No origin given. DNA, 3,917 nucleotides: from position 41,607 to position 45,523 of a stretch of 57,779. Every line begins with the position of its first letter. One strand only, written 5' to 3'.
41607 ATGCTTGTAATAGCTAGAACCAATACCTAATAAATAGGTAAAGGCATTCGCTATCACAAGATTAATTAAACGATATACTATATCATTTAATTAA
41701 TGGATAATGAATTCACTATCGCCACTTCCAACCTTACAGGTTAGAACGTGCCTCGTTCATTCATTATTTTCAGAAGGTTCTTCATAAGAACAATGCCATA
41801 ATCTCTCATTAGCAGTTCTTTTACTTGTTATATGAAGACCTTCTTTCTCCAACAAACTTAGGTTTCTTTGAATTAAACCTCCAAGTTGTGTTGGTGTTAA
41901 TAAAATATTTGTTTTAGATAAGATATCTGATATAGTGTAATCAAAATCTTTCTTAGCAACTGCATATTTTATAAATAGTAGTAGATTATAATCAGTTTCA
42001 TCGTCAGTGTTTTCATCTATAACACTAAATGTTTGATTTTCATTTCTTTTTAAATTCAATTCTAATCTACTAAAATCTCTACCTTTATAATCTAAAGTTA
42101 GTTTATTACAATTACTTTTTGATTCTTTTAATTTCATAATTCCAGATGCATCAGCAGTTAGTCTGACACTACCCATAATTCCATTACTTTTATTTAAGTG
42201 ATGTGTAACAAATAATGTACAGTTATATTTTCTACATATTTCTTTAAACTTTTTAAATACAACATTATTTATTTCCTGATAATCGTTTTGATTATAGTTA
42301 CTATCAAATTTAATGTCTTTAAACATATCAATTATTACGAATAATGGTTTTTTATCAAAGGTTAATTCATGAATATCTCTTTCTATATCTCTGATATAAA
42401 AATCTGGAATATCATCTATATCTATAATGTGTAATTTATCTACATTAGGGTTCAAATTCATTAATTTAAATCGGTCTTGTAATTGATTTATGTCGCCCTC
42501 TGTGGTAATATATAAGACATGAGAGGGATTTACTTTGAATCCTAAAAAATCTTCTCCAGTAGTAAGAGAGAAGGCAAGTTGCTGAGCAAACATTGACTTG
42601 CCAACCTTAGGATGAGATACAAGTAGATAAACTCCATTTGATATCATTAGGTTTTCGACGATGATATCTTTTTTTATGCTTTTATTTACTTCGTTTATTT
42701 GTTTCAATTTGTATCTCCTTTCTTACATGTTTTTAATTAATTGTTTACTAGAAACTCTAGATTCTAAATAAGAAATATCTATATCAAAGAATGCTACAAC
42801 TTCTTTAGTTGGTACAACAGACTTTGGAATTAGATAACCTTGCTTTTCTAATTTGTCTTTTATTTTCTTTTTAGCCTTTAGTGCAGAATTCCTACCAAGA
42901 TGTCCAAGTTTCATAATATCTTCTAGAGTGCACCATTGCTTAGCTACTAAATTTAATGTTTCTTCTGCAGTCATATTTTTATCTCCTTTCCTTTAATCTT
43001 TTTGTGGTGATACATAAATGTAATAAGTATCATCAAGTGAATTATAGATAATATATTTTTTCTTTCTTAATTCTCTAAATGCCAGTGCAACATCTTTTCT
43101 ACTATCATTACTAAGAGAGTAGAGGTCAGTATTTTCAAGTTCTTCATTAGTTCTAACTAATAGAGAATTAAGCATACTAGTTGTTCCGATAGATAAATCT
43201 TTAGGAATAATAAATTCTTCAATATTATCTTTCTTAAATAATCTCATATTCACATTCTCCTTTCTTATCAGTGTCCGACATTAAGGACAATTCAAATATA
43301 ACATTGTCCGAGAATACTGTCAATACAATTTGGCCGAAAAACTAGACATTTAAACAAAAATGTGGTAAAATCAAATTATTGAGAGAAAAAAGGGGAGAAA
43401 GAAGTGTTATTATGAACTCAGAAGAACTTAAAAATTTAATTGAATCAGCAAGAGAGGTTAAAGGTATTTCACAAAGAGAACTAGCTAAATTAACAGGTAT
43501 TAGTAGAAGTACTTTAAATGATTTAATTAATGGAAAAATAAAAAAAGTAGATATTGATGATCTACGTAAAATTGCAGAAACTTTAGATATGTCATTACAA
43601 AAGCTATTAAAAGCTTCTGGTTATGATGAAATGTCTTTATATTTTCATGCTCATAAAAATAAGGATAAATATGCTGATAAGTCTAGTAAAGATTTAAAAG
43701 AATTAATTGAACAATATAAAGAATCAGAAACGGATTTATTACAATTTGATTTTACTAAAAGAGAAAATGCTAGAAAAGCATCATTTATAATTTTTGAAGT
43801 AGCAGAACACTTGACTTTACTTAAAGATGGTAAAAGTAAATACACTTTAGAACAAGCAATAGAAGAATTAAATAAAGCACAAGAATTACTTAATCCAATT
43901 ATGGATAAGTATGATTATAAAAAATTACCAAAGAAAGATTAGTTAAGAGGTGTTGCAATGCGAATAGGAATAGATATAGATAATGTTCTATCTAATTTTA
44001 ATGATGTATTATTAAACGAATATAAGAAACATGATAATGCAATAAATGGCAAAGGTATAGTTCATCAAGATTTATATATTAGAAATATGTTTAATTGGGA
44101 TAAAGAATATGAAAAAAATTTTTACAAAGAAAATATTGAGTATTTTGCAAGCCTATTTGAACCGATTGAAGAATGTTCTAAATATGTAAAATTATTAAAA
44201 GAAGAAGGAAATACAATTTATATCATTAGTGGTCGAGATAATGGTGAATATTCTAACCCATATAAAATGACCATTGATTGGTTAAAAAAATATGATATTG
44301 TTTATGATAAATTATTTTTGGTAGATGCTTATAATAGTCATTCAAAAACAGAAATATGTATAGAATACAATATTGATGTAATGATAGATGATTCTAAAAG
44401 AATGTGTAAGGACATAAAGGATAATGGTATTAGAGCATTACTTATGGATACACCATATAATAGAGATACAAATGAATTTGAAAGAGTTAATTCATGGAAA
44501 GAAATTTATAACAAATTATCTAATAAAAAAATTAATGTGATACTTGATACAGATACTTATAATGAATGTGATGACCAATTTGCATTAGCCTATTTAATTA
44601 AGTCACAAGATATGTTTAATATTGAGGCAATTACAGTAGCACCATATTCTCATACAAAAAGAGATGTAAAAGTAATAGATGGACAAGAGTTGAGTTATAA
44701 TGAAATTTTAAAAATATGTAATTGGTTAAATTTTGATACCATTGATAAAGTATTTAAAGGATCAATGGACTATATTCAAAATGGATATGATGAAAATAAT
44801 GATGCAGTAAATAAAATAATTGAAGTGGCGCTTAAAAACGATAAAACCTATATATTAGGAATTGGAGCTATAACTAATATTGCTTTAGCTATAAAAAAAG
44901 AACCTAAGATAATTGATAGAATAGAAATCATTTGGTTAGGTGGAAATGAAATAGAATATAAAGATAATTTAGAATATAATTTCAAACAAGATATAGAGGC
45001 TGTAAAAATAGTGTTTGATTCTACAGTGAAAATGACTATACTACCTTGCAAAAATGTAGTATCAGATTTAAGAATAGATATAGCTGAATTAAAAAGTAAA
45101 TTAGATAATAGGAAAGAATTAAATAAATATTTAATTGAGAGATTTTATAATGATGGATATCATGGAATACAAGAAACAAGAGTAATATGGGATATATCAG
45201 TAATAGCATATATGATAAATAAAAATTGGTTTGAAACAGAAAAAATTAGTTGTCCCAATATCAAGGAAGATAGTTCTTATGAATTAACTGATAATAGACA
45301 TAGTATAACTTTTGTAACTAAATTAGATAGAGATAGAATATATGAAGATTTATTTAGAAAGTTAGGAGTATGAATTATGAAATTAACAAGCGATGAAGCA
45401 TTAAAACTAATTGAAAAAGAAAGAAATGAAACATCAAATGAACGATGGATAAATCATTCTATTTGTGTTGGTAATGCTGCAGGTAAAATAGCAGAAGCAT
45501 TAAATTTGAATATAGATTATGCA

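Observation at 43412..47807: IME-1 cargo operon: XRE regulator co-transcribed with a deoxyribonucleotidase-nucleoside hydrolase fusion, an HD hydrolase, a second deoxyribonucleotidase and a 12-TM protein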

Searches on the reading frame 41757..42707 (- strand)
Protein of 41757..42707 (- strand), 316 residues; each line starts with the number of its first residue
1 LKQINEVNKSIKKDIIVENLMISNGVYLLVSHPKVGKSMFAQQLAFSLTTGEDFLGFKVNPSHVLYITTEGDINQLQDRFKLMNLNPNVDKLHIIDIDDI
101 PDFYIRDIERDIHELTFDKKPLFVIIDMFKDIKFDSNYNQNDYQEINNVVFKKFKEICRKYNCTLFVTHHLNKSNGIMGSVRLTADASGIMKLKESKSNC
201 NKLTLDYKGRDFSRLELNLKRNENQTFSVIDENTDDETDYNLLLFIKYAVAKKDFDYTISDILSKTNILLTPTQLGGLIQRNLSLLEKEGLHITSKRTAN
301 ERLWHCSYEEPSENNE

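Call 3: search_protein_families(library=pfam, proteins=[window:41757-42707:-], max_evalue=0.01)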
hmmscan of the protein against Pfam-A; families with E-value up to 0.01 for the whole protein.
window:41757-42707:- (316 aa): 3 families
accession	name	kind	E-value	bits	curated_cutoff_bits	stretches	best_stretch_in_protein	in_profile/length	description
PF13481.12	AAA_25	-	2.8e-26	92.8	27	1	16-175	25-194/195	AAA domain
PF03796.21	DnaB_C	-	0.0003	20.7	27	1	71-174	82-181/255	DnaB-like helicase C terminal domain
PF20720.3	nSTAND3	-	0.0072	16.5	27.2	0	21-150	14-95/155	Novel STAND NTPase 3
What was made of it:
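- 41757..42707 (-): AAA_25 (RepA/DnaB-like) ATPase, the replication or maintenance module. Pfam AAA_25 E=2.8e-26 (call 3).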

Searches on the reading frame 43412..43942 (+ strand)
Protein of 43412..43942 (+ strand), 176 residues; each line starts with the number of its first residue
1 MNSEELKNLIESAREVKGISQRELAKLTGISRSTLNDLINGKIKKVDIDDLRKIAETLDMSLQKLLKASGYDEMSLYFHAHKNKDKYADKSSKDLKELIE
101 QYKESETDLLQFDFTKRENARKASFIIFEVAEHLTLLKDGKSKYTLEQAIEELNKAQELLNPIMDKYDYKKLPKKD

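Call 3: search_protein_families(library=pfam, proteins=[window:43412-43942:+], max_evalue=0.01)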
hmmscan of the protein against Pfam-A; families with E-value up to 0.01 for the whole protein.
window:43412-43942:+ (176 aa): 15 families
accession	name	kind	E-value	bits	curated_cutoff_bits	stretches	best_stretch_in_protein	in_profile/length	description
PF01381.28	HTH_3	-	3e-14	53.2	23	1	10-65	1-55/55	Helix-turn-helix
PF12844.13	HTH_19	-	1.6e-12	47.6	30.2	1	9-68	3-61/64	Helix-turn-helix domain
PF13443.12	HTH_26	-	5.5e-12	46.2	22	1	17-67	9-59/63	Cro/C1-type HTH DNA-binding domain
PF13560.12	HTH_31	-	6.7e-08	33.2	27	1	12-61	8-57/64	Helix-turn-helix domain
PF13744.12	HTH_37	-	2.2e-07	31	27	1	6-63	19-76/80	Helix-turn-helix domain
PF13412.12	HTH_24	-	4.1e-05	23.5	21.9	1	18-39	17-38/48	Winged helix-turn-helix DNA-binding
PF20432.4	Xre-like-HTH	-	0.00023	21.8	25.8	0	18-36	23-41/63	Antitoxin Xre-like helix-turn-helix domain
PF20317.4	HTH_60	-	0.001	19.9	24.1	1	2-49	2-49/140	Helix-turn-helix domain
PF13384.12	HTH_23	-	0.0021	18.3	24.6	0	15-39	16-38/50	Homeodomain-like domain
PF12802.13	MarR_2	-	0.0032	18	27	1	17-40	18-42/61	MarR family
PF12728.13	HTH_17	-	0.0033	18.1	27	0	22-46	5-30/51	Helix-turn-helix domain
PF02796.21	HTH_7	-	0.0039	17.7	23.8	0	17-35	20-38/45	Helix-turn-helix domain of resolvase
PF13413.12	HTH_25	-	0.0049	17.1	24.6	0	12-45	4-37/62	Helix-turn-helix domain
PF04967.18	HTH_10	-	0.005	17.1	23.1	0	17-45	22-50/53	HTH DNA binding domain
PF07022.19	Phage_CI_repr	-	0.0097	16.7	22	0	10-66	3-58/65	Bacteriophage CI repressor helix-turn-helix domain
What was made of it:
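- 43412..43942 (+): XRE-family HTH regulator of the element: an N-terminal HTH plus a C-terminal domain of about 100 aa. HTH_3 E=3e-14 (call 3).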

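Call 4: search_protein_families(library=padloc, proteins=[window:43412-43942:+], max_evalue=0.01)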
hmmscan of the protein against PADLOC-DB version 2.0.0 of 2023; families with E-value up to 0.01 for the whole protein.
window:43412-43942:+ (176 aa): 14 families
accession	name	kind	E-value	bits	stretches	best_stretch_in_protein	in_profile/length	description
PDLC04775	PDC-M69A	-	8.9e-10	37.1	1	8-104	10-106/113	-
PDLC02926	HTH_VI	-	1.6e-09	35.9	1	6-71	2-66/92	-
PDLC04142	capH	-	1.3e-07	30.6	1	5-67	6-67/103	capH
PDLC03951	RmrA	-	6e-06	23.5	1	10-104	13-107/400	-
PDLC03947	RmrA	-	7e-06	23.1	1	8-90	14-97/383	-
PDLC03665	Control_protein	-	8.3e-06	24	1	13-69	16-72/77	control protein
PDLC03953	RmrA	-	3.6e-05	21.1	1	9-81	9-81/373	-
PDLC04133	mad1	-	0.00015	20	1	19-42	6-29/60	mads_1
PDLC03671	Control_protein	-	0.0002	19.5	1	6-71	15-79/84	control protein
PDLC03664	Control_protein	-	0.00082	17.8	1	13-64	21-71/74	control protein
PDLC02356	BstA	-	0.00094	16.4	1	19-87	34-94/292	BstA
PDLC03952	RmrA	-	0.0012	15.7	1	10-63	27-79/395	-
PDLC03946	RmrA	-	0.0025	14.6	1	10-63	7-59/357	-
PDLC03949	RmrA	-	0.0027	14.6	1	10-65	7-61/363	-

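Call 5: search_protein_families(library=ncbifam, proteins=[window:43412-43942:+], max_evalue=0.01)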
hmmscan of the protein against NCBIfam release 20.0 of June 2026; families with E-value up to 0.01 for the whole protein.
window:43412-43942:+ (176 aa): 13 families
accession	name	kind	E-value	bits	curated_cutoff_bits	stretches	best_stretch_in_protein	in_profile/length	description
NF006015.0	PRK08154.1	subfamily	7.2e-08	31.9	204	1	5-79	30-105/314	anaerobic benzoate catabolism transcriptional regulator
NF041951.1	phage_RstR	subfamily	3.9e-07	30.3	80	1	6-77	3-73/108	RstR family transcriptional repressor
TIGR03070.1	couple_hipB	subfamily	7.9e-07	28.9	71.65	1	5-61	2-57/58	type II toxin-antitoxin system Y4mF family antitoxin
NF046032.1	TransRegSlrRBacil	equivalog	8.8e-06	25.9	250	1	10-88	6-79/149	HTH-type transcriptional regulator SlrR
NF010465.0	PRK13890.1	equivalog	1.2e-05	25.4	96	1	15-81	15-80/121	conjugal transfer protein TrbA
NF038310.1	lysogeny_AimR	equivalog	7.1e-05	22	70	1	13-60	4-50/365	AimR family lysis-lysogeny pheromone receptor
TIGR00270.2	TIGR00270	equivalog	0.00025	20.9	110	1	4-68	74-137/159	multiprotein bridging factor aMBF1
NF007408.0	PRK09943.1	equivalog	0.00026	20.6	211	1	10-67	12-68/185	HTH-type transcriptional regulator PuuR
NF003162.0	PRK04140.1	equivalog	0.0013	17.9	263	1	9-90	130-209/317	transcriptional regulator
NF007271.0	PRK09726.1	equivalog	0.0018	18.2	79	1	4-62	11-68/88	type II toxin-antitoxin system antitoxin HipB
TIGR02612.1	mob_myst_A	hypoth_equivalog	0.0059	16.5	122.6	0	10-62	30-83/150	mobile mystery protein A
NF033546.1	transpos_IS21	equivalog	0.0083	15.7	160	1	16-108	6-104/294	IS21 family transposase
NF048000.1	ECH1013_TF_S24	equivalog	0.0096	15.8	300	0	15-68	12-65/204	ECH_1013 family putative transcriptional regulator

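Call 71: search_protein_families(library=phrogs, proteins=[window:43412-43942:+], max_evalue=0.001)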
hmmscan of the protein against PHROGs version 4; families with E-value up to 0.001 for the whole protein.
window:43412-43942:+ (176 aa): 30 families (the best 25 are shown)
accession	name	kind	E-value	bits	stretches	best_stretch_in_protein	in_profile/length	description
phrog_8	-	transcription regulation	1.7e-13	51.7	1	7-116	163-248/346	transcriptional regulator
phrog_3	-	transcription regulation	7.6e-13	50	1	2-135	85-212/430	transcriptional repressor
phrog_1373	-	transcription regulation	3.1e-11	44.5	1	5-69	63-126/166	transcriptional regulator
phrog_4583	-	transcription regulation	6.8e-11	43.1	1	3-68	8-72/81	transcriptional repressor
phrog_4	-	transcription regulation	2.8e-10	40.7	1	4-72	135-198/400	transcriptional repressor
phrog_2339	-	DNA, RNA and nucleotide metabolism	4.5e-10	40.4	1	5-63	25-83/98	HTH DNA binding protein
phrog_2967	-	transcription regulation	1.1e-09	39.2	1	4-171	9-166/225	transcriptional regulator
phrog_5823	-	transcription regulation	2.2e-08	34.7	1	4-68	5-69/404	transcriptional regulator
phrog_2439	-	transcription regulation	4.4e-08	33.4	1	9-116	11-118/367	transcriptional regulator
phrog_7241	-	transcription regulation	2.7e-07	31.7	1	8-66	64-121/122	transcriptional regulator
phrog_2328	-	transcription regulation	3.3e-07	31.2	1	10-70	20-79/128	transcriptional repressor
phrog_7126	-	DNA, RNA and nucleotide metabolism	4.9e-07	30.7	1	14-62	26-74/120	HTH DNA binding protein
phrog_3037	-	transcription regulation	1.5e-06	29.2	1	5-110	14-119/189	transcriptional repressor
phrog_296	-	integration and excision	2.8e-06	27.3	1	4-62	226-284/626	DNA transposition protein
phrog_6223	-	transcription regulation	3.7e-06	27.9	1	4-46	5-45/73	transcriptional repressor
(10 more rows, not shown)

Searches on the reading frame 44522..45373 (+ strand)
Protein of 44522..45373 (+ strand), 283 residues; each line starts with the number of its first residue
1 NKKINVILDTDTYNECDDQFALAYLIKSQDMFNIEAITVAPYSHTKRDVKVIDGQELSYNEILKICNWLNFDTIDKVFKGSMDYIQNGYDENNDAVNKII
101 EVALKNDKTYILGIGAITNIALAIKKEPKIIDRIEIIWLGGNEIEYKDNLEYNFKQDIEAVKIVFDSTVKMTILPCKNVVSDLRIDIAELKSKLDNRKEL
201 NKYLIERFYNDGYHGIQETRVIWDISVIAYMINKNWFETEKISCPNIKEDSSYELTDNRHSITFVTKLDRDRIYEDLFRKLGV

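Call 94: search_solved_structures(query=A7, max_evalue=0.01, show_alignments=4)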
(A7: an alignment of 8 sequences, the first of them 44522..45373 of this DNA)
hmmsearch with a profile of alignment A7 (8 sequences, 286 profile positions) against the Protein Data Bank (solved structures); distinct sequences matched with E-value up to 0.01: 24.
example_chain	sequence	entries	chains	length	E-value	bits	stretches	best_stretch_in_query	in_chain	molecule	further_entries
3t8i_A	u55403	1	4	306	5.6e-15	58.7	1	87-208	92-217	Purine nucleosidase, (IunH-2)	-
1mas_A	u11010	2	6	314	1.1e-12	51.2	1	89-245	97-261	INOSINE-URIDINE NUCLEOSIDE N-RIBOHYDROLASE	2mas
3mkm_A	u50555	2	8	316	2e-12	50.4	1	91-243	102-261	Putative uncharacterized protein YeiK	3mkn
1q8f_A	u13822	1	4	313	2.1e-12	50.3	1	91-243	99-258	Pyrimidine nucleoside hydrolase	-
3b9x_A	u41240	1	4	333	2.3e-12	50.1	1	91-243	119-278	Pyrimidine-specific ribonucleoside hydrolase rihB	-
8ctm_A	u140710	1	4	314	1.3e-11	47.7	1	94-245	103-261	Inosine-uridine preferring nucleoside hydrolase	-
5tsq_A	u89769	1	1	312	9.9e-11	44.8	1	92-245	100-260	IUnH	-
1ezr_A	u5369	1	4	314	1.1e-10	44.7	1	94-245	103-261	NUCLEOSIDE HYDROLASE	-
6ba1_A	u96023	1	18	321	1.3e-10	44.4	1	89-207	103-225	Inosine-uridine preferring nucleoside hydrolase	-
8qnd_A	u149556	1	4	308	2.1e-10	43.7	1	89-243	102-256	Inosine-uridine nucleoside N-ribohydrolase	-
3t8j_A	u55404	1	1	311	4.4e-10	42.7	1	91-216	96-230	Purine nucleosidase, (IunH-1)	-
6ba0_A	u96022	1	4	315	4.6e-10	42.6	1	94-244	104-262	Cytidine/uridine-specific hydrolase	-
6zk1_A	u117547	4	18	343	7e-09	38.7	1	90-212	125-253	Pyrimidine-specific ribonucleoside hydrolase rihA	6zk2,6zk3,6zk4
4kpo_A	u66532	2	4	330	8.4e-09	38.5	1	95-209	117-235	Nucleoside N-ribohydrolase 3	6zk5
4kpn_A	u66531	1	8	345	2e-08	37.2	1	6-208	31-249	Nucleoside N-ribohydrolase 1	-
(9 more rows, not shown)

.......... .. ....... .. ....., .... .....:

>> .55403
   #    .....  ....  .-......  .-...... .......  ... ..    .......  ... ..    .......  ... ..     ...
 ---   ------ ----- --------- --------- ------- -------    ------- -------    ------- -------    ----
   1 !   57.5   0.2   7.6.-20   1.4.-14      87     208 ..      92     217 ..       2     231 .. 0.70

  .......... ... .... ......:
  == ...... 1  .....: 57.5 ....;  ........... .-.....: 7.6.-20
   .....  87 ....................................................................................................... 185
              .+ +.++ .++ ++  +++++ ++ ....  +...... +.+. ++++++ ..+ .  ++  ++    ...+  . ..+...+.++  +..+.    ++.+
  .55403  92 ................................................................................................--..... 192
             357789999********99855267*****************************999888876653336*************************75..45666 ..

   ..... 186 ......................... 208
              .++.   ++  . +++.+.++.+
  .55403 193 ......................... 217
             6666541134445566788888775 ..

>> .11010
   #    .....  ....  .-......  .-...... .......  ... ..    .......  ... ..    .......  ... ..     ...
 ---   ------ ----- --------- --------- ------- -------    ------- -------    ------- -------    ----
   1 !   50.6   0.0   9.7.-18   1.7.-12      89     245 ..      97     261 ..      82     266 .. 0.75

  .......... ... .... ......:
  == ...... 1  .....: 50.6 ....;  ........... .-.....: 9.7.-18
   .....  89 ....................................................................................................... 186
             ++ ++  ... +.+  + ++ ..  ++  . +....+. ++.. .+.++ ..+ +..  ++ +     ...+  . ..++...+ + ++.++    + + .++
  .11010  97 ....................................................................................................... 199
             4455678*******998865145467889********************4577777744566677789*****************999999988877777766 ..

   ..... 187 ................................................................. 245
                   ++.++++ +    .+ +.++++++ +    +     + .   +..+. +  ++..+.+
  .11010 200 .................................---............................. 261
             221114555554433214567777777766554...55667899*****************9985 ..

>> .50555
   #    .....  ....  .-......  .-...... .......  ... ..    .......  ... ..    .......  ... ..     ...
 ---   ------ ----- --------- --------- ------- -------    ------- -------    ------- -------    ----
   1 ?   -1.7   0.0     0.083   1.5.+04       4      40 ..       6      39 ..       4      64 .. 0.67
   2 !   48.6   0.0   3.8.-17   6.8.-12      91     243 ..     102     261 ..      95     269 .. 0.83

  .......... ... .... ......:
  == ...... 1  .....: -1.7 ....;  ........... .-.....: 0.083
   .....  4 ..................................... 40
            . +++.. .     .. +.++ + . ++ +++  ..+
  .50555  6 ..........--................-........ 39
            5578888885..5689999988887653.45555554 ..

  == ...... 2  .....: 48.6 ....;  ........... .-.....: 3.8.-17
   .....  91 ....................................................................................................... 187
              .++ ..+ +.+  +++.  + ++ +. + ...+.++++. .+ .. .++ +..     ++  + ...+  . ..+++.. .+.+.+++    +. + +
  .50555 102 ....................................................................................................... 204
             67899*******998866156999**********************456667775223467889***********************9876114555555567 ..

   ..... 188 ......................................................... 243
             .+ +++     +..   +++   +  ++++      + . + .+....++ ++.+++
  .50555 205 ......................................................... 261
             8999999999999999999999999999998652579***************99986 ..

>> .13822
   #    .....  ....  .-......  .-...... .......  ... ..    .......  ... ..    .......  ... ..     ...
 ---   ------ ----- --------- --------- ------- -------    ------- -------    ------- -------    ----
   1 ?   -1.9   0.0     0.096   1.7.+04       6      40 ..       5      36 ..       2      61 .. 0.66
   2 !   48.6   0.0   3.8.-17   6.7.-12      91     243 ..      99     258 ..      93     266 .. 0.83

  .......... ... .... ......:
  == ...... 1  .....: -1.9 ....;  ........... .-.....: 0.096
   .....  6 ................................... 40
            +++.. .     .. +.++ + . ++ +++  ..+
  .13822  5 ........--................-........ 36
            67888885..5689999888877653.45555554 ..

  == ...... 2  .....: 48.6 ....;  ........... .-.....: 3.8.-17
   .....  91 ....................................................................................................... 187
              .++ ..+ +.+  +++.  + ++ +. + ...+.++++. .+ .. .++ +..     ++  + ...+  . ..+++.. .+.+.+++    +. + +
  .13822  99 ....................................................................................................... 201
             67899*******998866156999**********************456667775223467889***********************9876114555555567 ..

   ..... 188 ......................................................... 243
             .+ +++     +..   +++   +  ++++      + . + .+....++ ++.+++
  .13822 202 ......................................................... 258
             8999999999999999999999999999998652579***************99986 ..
